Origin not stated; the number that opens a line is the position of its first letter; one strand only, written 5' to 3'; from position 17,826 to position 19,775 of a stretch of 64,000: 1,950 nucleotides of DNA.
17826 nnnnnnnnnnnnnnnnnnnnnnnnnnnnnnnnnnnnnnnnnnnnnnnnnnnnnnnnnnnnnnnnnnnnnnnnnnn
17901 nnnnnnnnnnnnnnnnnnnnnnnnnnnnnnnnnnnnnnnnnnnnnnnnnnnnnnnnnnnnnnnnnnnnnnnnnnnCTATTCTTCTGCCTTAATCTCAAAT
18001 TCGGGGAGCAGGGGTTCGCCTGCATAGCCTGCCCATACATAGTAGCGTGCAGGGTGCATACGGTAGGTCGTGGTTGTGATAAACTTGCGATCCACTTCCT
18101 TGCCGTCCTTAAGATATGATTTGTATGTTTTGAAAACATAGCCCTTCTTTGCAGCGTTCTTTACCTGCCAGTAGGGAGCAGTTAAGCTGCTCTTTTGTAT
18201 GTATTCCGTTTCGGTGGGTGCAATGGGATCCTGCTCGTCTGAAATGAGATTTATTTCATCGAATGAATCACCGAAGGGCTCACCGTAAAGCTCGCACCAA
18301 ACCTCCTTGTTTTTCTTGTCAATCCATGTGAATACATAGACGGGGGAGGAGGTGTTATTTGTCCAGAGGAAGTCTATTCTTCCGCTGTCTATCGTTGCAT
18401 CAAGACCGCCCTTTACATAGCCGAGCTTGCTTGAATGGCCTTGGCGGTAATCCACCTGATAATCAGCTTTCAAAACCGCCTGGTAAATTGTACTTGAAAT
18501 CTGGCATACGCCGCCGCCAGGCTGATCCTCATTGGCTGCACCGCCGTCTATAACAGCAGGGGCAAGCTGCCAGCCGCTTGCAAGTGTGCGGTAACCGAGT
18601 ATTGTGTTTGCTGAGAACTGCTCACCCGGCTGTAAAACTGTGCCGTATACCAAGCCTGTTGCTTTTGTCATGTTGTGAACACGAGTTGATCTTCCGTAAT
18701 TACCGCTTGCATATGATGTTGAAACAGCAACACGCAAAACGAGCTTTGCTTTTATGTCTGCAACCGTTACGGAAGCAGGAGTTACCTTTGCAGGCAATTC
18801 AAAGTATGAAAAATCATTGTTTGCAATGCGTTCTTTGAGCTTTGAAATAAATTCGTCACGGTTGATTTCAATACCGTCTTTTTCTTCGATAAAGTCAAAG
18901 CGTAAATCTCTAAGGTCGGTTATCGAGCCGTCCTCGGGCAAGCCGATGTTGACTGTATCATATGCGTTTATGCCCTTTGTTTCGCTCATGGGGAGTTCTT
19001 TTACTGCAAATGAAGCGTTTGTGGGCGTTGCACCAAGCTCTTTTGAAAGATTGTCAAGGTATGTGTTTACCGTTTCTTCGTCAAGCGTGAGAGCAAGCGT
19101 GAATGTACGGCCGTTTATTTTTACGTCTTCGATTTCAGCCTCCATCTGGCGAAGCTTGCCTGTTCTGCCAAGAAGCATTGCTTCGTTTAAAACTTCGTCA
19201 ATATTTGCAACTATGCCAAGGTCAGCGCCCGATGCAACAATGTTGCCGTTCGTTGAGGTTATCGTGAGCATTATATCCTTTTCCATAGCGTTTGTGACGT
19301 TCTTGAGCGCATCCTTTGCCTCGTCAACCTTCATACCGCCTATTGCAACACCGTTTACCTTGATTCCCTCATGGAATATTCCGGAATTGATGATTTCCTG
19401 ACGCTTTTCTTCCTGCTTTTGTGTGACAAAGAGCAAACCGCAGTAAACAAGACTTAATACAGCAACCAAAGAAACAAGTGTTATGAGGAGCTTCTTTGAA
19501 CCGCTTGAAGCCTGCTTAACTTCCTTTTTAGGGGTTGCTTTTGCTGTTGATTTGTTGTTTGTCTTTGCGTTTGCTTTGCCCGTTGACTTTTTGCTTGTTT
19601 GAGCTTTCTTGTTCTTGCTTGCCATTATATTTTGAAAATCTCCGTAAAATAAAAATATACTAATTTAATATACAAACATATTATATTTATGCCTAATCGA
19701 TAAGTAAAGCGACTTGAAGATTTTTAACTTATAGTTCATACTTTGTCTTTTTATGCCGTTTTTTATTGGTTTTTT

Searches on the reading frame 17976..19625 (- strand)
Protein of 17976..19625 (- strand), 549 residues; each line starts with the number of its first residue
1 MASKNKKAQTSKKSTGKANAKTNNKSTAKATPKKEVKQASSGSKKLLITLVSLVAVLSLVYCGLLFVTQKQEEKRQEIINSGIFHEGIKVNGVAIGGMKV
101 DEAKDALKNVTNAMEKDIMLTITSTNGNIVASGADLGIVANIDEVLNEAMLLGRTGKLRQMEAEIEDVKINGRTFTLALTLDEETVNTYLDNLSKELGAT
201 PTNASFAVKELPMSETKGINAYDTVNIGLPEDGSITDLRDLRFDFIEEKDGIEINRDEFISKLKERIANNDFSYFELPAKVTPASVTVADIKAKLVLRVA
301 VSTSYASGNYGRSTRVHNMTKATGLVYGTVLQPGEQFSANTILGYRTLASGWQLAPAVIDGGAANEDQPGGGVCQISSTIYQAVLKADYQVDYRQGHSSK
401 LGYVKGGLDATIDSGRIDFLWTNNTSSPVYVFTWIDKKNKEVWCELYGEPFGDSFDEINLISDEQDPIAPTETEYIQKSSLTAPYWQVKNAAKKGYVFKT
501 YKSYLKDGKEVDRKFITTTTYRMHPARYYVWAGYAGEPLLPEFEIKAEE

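Call 4: search_protein_families(library=pfam, proteins=[window:17976-19625:-], max_evalue=0.01)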
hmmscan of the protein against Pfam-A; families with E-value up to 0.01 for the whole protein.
window:17976-19625:- (549 aa): 5 families
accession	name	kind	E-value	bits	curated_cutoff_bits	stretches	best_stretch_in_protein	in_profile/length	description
PF04294.18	VanW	-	3.1e-35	120.9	27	1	315-439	2-124/130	VanW like protein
PF12229.13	PG_binding_4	-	2.8e-13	50.5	22.1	1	134-209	6-80/117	Putative peptidoglycan binding domain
PF07501.17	G5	-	2.3e-06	28.2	23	1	468-522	10-63/75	G5 domain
PF06024.17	Orf78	-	0.0012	19.5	29.4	1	8-77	28-95/101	Orf78 (ac78)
PF17231.7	DUF5305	-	0.0098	15.8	29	0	20-76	94-148/217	Family of unknown function (DUF5305)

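Call 11: find_related_loci(query=window:17976-19625:-, collection=genome_contigs, flank=10000)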
Query window:17976-19625:- (549 aa) in genome_contigs; peptide patterns used: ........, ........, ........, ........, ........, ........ (x = any residue, [..] = any of these).
215 stretches matched a pattern; 4 encode a relative of the query (tblastn E <= 1e-3); 4 distinct loci.
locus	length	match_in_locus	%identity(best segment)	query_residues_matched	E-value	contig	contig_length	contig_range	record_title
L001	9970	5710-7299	72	17-549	0e+0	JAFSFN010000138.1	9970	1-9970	MAG: Clostridia bacterium isolate RGIG3096 Goat_Rectum-6__c486370, whole genome shotgun sequence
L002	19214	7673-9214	76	38-549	0e+0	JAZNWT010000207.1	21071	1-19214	MAG: Clostridia bacterium isolate T1900044782_TS20190248.MAGScoT_cleanbin_000039 SGB_2578_k141_1900497, whole genome sho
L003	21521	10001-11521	48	37-545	2e-162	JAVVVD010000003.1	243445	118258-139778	MAG: Clostridia bacterium isolate CGS10Y2-bin70 NODE_3_length_243445_cov_25.967679, whole genome shotgun sequence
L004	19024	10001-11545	47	29-546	2e-158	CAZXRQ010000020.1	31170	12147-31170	MAG TPA_asm: uncultured Oscillospiraceae bacterium isolate SRP263991_co7_192 genome assembly, contig: NODE_1905_length_3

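Call 18: find_homologous_proteins(query=window:17976-19625:-, max_evalue=1e-100)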
Query window:17976-19625:- (549 aa): 106 proteins with E <= 1e-100 among 8000 candidates.
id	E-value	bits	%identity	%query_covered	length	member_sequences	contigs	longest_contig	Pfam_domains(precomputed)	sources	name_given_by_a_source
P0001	0.0e+0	1220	100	100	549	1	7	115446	PF04294.19,PF07501.18,PF12229.14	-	-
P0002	0.0e+0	1216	100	100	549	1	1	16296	PF04294.19,PF07501.18,PF12229.14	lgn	-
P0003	0.0e+0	1214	99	100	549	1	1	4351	PF04294.19,PF07501.18,PF12229.14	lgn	-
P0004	0.0e+0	1213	99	100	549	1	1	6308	PF04294.19,PF07501.18,PF12229.14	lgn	-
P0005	4.8e-271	918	76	93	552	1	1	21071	PF04294.19,PF12229.14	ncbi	-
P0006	2.0e-270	916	75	97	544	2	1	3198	PF04294.19,PF12229.14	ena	-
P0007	1.1e-255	867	72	97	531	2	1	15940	PF04294.19,PF12229.14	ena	-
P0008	4.9e-236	802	67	92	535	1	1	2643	PF04294.19,PF07501.18,PF12229.14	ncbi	-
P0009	8.0e-208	709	59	94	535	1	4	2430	PF04294.19,PF12229.14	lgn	-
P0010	4.0e-161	555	52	94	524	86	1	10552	PF04294.19,PF12229.14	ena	-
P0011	1.4e-160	553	50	94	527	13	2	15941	PF04294.19,PF12229.14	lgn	-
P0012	2.3e-159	549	52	94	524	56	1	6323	PF04294.19,PF12229.14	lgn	-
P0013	1.4e-158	547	51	90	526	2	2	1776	PF04294.19,PF12229.14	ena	-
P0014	1.5e-158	547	51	93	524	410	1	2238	PF04294.19,PF12229.14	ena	-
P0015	1.6e-158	547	51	93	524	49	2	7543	PF04294.19,PF12229.14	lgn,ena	-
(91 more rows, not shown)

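Call 19: find_encoding_contigs(protein=P0002, flank=8000, max_places=4)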
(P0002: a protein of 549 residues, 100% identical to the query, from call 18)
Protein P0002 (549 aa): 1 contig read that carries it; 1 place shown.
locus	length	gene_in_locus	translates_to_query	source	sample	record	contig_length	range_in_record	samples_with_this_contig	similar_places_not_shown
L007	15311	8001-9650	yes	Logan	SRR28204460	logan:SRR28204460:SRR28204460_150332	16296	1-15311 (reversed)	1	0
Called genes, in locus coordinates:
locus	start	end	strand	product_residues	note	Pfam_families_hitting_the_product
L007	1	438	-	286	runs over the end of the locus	PF01061:ABC2_membrane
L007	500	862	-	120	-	PF02410:RsfS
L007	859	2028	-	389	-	PF01467:CTP_transf_like, PF01966:HD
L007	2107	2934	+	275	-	-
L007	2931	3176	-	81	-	PF12116:SpoIIID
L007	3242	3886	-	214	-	PF00156:Pribosyltran (weak)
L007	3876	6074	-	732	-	PF23139:OB_YrrC, PF14520:HHH_5, PF14490:HHH_RecD2, PF13604:AAA_30, PF05970:PIF1 (weak), PF13245:AAA_19, PF18335:SH3_13, PF13538:UvrD_C_2, +7 more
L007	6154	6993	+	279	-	PF01522:Polysacc_deac_1, PF03065:Glyco_hydro_57 (faint)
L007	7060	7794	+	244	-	PF00106:adh_short, PF08659:KR, PF13561:adh_short_C2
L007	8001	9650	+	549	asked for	PF12229:PG_binding_4, PF04294:VanW, PF07501:G5 (weak)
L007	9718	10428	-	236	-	PF01048:PNP_UDP_1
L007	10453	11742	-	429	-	PF02646:RmuC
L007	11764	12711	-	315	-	PF02826:2-Hacid_dh_C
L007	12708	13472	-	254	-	PF01416:PseudoU_synth_1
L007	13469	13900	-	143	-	-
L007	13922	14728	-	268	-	PF02361:CbiQ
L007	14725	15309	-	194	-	?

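Call 20: find_encoding_contigs(protein=P0003, flank=8000, max_places=4)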
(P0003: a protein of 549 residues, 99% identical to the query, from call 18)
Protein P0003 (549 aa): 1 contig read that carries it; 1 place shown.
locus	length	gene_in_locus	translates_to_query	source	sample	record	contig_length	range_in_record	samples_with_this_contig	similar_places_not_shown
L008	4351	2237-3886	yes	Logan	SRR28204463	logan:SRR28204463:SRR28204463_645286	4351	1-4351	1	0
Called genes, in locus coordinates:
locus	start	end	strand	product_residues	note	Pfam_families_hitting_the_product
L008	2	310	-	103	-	?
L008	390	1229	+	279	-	PF01522:Polysacc_deac_1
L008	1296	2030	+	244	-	PF00106:adh_short, PF08659:KR, PF13561:adh_short_C2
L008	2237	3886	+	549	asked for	PF12229:PG_binding_4, PF04294:VanW, PF07501:G5 (weak)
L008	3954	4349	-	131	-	?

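Call 21: find_encoding_contigs(protein=P0004, flank=8000, max_places=4)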
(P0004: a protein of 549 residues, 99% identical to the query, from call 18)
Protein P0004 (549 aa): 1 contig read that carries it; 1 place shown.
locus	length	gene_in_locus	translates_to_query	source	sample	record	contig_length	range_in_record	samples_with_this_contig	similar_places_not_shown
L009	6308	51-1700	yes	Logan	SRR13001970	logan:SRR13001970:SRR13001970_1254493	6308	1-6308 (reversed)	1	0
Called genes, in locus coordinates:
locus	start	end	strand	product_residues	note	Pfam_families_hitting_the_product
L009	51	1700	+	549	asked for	PF12229:PG_binding_4, PF04294:VanW, PF07501:G5 (weak)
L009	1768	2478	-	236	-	PF01048:PNP_UDP_1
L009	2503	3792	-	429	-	PF02646:RmuC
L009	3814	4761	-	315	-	PF02826:2-Hacid_dh_C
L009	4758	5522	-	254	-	PF01416:PseudoU_synth_1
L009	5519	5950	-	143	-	-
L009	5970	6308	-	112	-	?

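Call 87: find_encoding_contigs(protein=P0007, flank=10000, max_places=3)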
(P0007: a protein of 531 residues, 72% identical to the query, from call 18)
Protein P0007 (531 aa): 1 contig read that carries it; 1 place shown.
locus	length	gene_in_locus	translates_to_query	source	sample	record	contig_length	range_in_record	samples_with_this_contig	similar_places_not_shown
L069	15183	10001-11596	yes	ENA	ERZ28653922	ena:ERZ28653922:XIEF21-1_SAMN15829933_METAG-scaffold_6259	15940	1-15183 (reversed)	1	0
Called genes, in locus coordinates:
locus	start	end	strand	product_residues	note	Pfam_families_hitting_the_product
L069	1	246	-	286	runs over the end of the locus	PF01061:ABC2_membrane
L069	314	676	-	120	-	PF02410:RsfS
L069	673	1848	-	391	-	PF01467:CTP_transf_like, PF01966:HD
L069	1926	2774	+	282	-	-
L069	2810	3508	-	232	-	PF13707:RloB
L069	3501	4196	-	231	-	PF13175:AAA_15 (weak), PF13304:AAA_21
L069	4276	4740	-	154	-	PF13175:AAA_15 (weak), PF13476:AAA_23 (weak), PF02463:SMC_N (weak), PF13304:AAA_21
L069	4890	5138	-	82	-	PF12116:SpoIIID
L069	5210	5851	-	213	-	PF00156:Pribosyltran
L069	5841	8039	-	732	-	PF23139:OB_YrrC, PF14520:HHH_5 (weak), PF14490:HHH_RecD2, PF05970:PIF1 (weak), PF13604:AAA_30, PF13245:AAA_19, PF18335:SH3_13, PF13538:UvrD_C_2, +6 more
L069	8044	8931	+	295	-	PF01522:Polysacc_deac_1, PF03065:Glyco_hydro_57 (faint)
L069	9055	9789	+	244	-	PF00106:adh_short, PF08659:KR, PF13561:adh_short_C2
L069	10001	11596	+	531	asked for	PF12229:PG_binding_4, PF04294:VanW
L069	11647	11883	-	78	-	PF12844:HTH_19, PF13560:HTH_31, PF01381:HTH_3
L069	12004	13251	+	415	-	PF13421:Band_7_1, PF17032:Zn_ribbon_15 (faint), PF12773:DZR, PF13240:Zn_Ribbon_1 (weak), PF13248:Zn_ribbon_3 (faint), PF12773:DZR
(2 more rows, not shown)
